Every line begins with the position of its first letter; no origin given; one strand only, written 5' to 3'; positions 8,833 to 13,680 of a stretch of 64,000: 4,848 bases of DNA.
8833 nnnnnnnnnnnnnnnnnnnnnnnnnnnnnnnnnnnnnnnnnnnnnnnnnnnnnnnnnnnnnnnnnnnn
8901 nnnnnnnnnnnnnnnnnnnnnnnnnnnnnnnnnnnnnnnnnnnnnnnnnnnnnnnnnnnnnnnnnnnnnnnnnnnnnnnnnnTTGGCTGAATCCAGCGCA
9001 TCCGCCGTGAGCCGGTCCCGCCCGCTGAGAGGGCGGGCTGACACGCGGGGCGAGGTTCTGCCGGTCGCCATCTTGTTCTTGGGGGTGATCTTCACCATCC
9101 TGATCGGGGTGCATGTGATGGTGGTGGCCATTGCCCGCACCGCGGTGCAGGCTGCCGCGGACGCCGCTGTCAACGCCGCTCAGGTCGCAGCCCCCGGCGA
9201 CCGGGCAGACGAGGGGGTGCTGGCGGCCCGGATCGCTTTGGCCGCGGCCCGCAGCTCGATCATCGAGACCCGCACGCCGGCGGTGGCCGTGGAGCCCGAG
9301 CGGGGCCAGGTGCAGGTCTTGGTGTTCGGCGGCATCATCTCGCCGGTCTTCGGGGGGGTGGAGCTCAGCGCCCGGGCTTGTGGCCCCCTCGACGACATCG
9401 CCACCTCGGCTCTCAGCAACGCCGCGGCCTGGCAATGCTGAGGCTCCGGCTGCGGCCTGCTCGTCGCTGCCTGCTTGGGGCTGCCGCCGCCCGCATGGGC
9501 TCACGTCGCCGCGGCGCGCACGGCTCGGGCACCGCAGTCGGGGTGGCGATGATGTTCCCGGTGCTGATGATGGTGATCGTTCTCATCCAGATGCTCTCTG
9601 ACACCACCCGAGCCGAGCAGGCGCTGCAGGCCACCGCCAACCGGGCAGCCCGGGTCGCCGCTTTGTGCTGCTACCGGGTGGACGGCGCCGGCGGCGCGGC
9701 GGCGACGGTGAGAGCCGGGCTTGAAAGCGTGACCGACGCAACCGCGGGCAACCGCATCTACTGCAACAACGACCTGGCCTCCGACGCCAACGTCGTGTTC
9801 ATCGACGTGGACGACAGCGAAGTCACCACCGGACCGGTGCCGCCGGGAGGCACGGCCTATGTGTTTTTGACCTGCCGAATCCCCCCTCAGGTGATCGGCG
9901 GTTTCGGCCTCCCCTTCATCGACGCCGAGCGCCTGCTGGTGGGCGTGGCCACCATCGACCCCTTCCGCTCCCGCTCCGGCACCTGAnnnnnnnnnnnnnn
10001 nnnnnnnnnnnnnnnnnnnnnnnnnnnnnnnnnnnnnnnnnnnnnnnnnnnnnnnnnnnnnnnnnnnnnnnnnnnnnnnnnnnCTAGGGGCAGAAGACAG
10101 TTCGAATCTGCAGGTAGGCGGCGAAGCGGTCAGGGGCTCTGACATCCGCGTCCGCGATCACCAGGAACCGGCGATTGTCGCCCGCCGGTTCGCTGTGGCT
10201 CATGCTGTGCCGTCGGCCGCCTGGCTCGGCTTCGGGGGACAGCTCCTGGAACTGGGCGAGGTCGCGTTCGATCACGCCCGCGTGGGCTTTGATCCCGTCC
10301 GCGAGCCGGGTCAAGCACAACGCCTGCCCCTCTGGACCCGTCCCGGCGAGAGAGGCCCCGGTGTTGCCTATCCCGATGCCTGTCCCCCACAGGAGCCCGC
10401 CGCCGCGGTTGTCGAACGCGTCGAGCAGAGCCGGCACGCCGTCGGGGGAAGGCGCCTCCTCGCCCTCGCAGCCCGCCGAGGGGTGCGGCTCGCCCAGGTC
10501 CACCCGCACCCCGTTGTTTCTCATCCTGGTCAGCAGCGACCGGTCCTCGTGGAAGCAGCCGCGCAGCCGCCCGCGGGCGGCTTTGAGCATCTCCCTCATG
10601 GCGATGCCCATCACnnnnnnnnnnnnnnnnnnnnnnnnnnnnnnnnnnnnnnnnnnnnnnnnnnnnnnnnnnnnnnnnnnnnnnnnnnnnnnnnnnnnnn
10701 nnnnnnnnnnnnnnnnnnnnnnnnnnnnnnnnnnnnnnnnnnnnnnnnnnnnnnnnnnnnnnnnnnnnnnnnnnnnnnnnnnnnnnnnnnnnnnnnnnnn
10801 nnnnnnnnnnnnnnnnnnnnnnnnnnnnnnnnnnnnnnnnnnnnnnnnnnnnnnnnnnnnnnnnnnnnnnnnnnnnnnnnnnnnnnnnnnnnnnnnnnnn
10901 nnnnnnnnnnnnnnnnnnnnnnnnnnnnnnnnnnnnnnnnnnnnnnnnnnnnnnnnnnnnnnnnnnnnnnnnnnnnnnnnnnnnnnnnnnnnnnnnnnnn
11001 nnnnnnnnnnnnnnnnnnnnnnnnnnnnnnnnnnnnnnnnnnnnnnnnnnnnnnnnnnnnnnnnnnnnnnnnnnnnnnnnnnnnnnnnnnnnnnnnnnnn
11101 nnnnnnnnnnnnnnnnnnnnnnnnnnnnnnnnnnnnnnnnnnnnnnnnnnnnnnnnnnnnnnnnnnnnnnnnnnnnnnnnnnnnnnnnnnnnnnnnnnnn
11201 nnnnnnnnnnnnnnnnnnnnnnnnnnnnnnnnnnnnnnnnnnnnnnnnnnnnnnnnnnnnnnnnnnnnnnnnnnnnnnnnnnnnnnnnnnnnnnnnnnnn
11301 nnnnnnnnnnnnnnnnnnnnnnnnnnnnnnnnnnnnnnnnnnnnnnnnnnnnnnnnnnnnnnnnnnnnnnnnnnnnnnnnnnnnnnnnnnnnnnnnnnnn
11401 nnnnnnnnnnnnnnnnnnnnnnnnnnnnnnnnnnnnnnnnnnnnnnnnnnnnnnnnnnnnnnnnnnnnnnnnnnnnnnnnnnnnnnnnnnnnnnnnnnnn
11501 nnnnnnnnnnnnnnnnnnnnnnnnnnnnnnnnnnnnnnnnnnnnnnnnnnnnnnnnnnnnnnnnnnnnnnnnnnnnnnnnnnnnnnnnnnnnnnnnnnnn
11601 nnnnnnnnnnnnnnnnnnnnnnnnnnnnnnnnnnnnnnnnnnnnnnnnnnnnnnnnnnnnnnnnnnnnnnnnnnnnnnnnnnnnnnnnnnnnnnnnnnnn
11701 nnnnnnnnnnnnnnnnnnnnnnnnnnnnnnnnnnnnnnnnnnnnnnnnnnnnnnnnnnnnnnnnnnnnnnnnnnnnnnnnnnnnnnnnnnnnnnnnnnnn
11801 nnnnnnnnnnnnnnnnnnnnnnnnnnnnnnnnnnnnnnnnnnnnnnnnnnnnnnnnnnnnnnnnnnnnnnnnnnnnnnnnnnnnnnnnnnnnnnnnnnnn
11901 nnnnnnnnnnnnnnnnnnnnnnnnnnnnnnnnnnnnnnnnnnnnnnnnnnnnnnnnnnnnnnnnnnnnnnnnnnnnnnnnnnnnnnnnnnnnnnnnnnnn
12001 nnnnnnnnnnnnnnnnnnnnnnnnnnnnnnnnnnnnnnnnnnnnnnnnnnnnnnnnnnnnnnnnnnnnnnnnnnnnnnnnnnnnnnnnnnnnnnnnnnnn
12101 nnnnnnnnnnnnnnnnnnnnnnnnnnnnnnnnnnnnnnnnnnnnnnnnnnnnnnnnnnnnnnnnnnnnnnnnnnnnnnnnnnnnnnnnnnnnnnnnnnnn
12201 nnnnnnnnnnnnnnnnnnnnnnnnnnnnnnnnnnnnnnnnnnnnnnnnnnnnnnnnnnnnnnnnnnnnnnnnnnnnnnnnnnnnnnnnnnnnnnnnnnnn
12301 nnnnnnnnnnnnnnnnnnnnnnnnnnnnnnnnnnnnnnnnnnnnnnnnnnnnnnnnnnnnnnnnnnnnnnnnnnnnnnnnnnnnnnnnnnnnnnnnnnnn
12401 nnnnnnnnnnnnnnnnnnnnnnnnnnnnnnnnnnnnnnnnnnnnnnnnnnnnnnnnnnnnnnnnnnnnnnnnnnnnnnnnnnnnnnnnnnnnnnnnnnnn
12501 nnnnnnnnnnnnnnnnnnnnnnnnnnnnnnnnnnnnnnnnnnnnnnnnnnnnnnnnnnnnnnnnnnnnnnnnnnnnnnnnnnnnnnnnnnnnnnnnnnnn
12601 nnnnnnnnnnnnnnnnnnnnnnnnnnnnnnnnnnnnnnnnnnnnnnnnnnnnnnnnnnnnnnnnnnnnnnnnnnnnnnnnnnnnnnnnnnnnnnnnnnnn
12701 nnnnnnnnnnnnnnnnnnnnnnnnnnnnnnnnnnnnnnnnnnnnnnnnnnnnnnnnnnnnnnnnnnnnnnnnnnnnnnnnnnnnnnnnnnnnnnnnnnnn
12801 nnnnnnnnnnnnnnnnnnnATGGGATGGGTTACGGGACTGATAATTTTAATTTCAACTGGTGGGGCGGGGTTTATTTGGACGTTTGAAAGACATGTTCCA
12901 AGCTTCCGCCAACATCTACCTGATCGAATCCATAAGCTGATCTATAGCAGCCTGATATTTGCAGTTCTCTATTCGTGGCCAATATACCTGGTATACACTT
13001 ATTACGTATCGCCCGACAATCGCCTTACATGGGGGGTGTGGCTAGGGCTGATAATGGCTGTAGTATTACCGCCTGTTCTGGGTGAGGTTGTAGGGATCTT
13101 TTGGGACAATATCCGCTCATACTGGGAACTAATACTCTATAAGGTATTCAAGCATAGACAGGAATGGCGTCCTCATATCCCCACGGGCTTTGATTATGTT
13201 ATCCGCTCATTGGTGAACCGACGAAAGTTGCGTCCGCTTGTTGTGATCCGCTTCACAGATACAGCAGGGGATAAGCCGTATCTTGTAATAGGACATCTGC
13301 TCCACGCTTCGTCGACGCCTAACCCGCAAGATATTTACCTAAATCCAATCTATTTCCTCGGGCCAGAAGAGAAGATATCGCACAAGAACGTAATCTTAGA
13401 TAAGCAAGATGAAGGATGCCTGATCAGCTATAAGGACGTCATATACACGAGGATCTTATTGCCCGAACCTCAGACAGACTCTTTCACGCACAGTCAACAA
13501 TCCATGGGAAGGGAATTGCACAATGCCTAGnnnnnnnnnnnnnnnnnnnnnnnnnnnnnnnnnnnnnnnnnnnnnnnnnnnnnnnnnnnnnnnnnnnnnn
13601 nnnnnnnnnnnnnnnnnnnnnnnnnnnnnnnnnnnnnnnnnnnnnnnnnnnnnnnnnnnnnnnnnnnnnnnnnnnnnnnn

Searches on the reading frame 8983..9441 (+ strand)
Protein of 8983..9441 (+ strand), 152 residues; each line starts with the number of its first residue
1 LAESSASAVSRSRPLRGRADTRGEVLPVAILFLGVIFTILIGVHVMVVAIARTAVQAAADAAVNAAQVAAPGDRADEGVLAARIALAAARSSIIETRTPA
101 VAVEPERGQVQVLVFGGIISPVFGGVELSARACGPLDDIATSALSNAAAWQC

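Call 5: search_protein_families(library=pfam, proteins=[window:8983-9441:+], max_evalue=0.1)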
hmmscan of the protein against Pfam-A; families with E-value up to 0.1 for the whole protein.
window:8983-9441:+ (152 aa): 1 family
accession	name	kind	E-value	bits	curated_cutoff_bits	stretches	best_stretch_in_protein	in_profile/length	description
PF13400.11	Tad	-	0.064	14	22.3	1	25-66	3-45/47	Putative Flp pilus-assembly TadE/G-like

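Call 6: search_protein_families(library=ncbifam, proteins=[window:8983-9441:+], max_evalue=0.1)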
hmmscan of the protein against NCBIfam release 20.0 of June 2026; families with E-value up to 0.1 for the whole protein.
window:8983-9441:+ (152 aa): 0 families

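Call 45: search_protein_families(library=pfam, alignment_id=A4, max_evalue=0.1)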
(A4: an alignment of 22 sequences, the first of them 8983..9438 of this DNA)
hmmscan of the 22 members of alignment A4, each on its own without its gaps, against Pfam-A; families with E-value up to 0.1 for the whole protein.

A. member 1, window:8983-9438:+ (152 aa): 1 family
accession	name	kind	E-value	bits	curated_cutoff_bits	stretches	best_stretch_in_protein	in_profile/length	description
PF13400.11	Tad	-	0.064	14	22.3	1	25-66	3-45/47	Putative Flp pilus-assembly TadE/G-like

B. families by the number of members that match (of 22 scanned): 5 families
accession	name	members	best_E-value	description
PF13400.11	Tad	9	0.0004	Putative Flp pilus-assembly TadE/G-like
PF01773.25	Nucleos_tra2_N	1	0.012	Na+ dependent nucleoside transporter N-terminus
PF19814.4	DUF6297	1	0.027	Family of unknown function (DUF6297)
PF19757.4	DUF6244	1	0.055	Family of unknown function (DUF6244)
PF04277.18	OAD_gamma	1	0.067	Oxaloacetate decarboxylase, gamma chain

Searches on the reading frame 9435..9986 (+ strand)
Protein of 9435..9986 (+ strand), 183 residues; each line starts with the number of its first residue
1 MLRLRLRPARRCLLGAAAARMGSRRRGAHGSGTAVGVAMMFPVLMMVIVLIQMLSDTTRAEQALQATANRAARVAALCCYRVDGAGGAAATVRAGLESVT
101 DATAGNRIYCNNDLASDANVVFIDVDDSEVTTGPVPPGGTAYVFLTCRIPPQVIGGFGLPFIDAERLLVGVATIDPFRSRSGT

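Call 5: search_protein_families(library=pfam, proteins=[window:9435-9986:+], max_evalue=0.1)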
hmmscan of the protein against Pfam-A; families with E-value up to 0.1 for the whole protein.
window:9435-9986:+ (183 aa): 2 families
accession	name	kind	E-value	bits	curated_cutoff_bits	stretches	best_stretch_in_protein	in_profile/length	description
PF13400.11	Tad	-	0.01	16.6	22.3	1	30-76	1-45/47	Putative Flp pilus-assembly TadE/G-like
PF19683.4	DUF6185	-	0.022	13.4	25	1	13-97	296-383/825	Family of unknown function (DUF6185)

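Call 6: search_protein_families(library=ncbifam, proteins=[window:9435-9986:+], max_evalue=0.1)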
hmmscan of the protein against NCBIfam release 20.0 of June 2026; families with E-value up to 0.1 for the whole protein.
window:9435-9986:+ (183 aa): 0 families

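Call 44: search_protein_families(library=pfam, alignment_id=A3, max_evalue=0.1)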
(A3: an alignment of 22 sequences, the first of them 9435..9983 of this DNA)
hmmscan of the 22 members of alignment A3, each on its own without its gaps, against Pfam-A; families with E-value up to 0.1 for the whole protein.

A. member 1, window:9435-9983:+ (183 aa): 2 families
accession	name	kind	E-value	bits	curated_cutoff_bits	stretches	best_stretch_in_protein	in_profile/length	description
PF13400.11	Tad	-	0.01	16.6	22.3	1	30-76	1-45/47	Putative Flp pilus-assembly TadE/G-like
PF19683.4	DUF6185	-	0.022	13.4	25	1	13-97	296-383/825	Family of unknown function (DUF6185)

B. families by the number of members that match (of 22 scanned): 12 families
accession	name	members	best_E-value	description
PF13400.11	Tad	9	4.1e-05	Putative Flp pilus-assembly TadE/G-like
PF04277.18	OAD_gamma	2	0.0056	Oxaloacetate decarboxylase, gamma chain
PF07811.17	TadE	2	0.014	TadE-like protein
PF07219.19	HemY_N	1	0.0066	HemY protein N-terminus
PF19683.4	DUF6185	1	0.022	Family of unknown function (DUF6185)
PF07438.16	DUF1514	1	0.03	Protein of unknown function (DUF1514)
PF23958.1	DUF7287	1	0.031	Family of unknown function (DUF7287)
PF23444.1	DUF7127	1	0.048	Family of unknown function (DUF7127)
PF05165.17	GCH_III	1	0.06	GTP cyclohydrolase III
PF19361.4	DUF5937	1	0.065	Family of unknown function (DUF5937)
PF00180.25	Iso_dh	1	0.076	Isocitrate/isopropylmalate dehydrogenase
PF05157.20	MshEN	1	0.081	MshEN domain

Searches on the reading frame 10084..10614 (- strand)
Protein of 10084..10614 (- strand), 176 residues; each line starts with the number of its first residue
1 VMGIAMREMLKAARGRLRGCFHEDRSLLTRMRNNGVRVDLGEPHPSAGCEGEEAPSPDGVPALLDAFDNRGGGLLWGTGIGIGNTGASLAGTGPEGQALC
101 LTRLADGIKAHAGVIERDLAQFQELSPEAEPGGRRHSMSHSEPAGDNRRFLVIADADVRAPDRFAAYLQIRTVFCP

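Call 5: search_protein_families(library=pfam, proteins=[window:10084-10614:-], max_evalue=0.1)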
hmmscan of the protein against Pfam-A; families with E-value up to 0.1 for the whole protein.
window:10084-10614:- (176 aa): 0 families

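Call 6: search_protein_families(library=ncbifam, proteins=[window:10084-10614:-], max_evalue=0.1)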
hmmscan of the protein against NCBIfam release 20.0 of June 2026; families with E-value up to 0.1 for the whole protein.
window:10084-10614:- (176 aa): 0 families

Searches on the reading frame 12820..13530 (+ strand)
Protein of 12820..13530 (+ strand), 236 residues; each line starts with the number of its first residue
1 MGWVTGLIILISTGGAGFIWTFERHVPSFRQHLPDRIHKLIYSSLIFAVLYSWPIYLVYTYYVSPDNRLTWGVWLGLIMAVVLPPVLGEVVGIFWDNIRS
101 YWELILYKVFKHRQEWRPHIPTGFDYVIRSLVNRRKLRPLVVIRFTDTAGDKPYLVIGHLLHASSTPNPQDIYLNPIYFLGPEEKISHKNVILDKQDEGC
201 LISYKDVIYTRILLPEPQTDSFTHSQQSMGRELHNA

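Call 5: search_protein_families(library=pfam, proteins=[window:12820-13530:+], max_evalue=0.1)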
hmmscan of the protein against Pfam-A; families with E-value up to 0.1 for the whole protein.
window:12820-13530:+ (236 aa): 1 family
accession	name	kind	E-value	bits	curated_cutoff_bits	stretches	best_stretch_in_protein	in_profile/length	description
PF19865.4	DUF6338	-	2.6e-08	34.1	26.5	1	12-190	15-181/205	Family of unknown function (DUF6338)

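Call 6: search_protein_families(library=ncbifam, proteins=[window:12820-13530:+], max_evalue=0.1)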
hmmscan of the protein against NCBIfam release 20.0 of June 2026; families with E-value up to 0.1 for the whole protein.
window:12820-13530:+ (236 aa): 0 families
